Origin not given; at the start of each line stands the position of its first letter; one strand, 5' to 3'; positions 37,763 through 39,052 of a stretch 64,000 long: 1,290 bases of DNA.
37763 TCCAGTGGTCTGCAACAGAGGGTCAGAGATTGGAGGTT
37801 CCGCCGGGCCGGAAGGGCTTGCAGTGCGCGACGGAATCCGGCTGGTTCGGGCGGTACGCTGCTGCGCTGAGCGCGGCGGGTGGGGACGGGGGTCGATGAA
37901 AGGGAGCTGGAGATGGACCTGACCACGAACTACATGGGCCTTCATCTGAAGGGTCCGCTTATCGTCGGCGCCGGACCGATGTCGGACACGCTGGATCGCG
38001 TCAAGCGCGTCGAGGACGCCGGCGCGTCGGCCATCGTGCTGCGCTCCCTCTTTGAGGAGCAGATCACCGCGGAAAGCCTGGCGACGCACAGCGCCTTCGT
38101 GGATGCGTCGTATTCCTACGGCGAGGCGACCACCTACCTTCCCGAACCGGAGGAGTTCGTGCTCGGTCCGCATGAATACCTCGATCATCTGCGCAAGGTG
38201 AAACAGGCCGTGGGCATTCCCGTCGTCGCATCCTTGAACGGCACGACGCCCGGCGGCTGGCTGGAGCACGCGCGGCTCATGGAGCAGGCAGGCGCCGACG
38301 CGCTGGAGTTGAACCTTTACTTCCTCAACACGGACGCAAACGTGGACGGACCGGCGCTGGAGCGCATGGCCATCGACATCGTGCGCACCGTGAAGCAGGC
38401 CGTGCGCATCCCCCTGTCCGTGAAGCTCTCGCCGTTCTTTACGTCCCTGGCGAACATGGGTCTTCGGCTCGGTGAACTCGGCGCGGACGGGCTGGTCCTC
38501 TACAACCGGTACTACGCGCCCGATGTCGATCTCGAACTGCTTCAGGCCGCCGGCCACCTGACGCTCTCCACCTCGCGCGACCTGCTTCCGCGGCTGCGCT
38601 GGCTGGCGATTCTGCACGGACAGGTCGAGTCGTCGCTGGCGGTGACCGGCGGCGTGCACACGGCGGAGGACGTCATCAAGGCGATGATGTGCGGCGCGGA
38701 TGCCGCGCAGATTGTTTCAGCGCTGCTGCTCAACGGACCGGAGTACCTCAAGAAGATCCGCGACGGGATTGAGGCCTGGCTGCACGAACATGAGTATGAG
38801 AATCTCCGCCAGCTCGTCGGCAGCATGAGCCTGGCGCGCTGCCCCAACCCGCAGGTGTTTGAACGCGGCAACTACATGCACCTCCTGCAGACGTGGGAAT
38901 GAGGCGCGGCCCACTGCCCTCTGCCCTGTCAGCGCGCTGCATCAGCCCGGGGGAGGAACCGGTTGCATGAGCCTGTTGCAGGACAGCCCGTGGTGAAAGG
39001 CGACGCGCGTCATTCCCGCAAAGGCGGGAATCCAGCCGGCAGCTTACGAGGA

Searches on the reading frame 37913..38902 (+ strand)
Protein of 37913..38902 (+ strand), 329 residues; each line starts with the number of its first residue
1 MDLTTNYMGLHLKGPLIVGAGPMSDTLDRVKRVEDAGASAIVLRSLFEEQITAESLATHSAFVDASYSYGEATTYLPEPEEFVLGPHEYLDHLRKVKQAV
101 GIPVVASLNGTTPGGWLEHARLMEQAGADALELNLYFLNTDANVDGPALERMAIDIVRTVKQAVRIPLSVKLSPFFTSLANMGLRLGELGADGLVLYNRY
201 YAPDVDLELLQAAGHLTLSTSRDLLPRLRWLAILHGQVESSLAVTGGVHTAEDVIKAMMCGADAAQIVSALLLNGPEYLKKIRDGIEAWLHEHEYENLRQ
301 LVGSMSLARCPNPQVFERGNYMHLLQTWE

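Call 72: search_protein_families(library=ncbifam, proteins=[window:37913-38902:+], max_evalue=0.001)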
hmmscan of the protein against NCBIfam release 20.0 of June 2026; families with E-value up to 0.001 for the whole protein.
window:37913-38902:+ (329 aa): 20 families
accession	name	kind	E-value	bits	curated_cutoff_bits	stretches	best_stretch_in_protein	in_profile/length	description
NF005741.0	PRK07565.1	subfamily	7.2e-128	426.4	303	1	1-327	2-328/335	dihydroorotate dehydrogenase-like protein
TIGR01037.2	pyrD_sub1_fam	subfamily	4.4e-29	101.5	270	1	3-304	1-298/300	dihydroorotate dehydrogenase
NF005574.0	PRK07259.1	equivalog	2.2e-26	92.5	269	1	88-305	81-302/304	dihydroorotate dehydrogenase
NF041011.1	dihydoor_dh_Arch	equivalog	3.5e-24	85.4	330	1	8-304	4-286/289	dihydroorotate dehydrogenase PyrD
NF006183.0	PRK08318.1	equivalog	8.6e-20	70.9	335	2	2-199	3-202/422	NAD-dependent dihydropyrimidine dehydrogenase subunit PreA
NF002702.0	PRK02506.1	equivalog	7.3e-15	54.9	301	2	241-305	245-309/313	dihydroorotate oxidase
NF003648.0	PRK05286.2-1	equivalog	4.9e-12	45.4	433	1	128-305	172-355/360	quinone-dependent dihydroorotate dehydrogenase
NF003647.0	PRK05286.1-5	equivalog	2.2e-11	43.2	619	1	242-303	290-351/354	quinone-dependent dihydroorotate dehydrogenase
NF003645.0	PRK05286.1-2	equivalog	1e-08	34.4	366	1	165-304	210-353/359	quinone-dependent dihydroorotate dehydrogenase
NF003651.0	PRK05286.2-4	equivalog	3.5e-08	32.4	448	1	238-304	306-374/377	quinone-dependent dihydroorotate dehydrogenase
TIGR01036.1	pyrD_sub2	equivalog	8.7e-08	31.3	200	1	220-304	273-353/356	dihydroorotate dehydrogenase (quinone)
NF003652.0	PRK05286.2-5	equivalog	4.4e-07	29.4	267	1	149-297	198-351/353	quinone-dependent dihydroorotate dehydrogenase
TIGR00735.1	hisF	equivalog_domain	7e-07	28.8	294.55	0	228-280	63-114/254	imidazole glycerol phosphate synthase subunit HisF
NF003649.0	PRK05286.2-2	equivalog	7.4e-07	28.5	505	1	239-304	283-348/351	quinone-dependent dihydroorotate dehydrogenase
NF003650.0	PRK05286.2-3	equivalog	1.5e-06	27.4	477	1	243-304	326-387/393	quinone-dependent dihydroorotate dehydrogenase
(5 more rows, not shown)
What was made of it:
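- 37913..38902 (+): Dihydroorotate-dehydrogenase-like protein (329 aa), convergent with the octahaem gene; possibly in the same regulon. NCBIfam NF005741 scores 426 bits against a cut-off of 303 (call 72).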
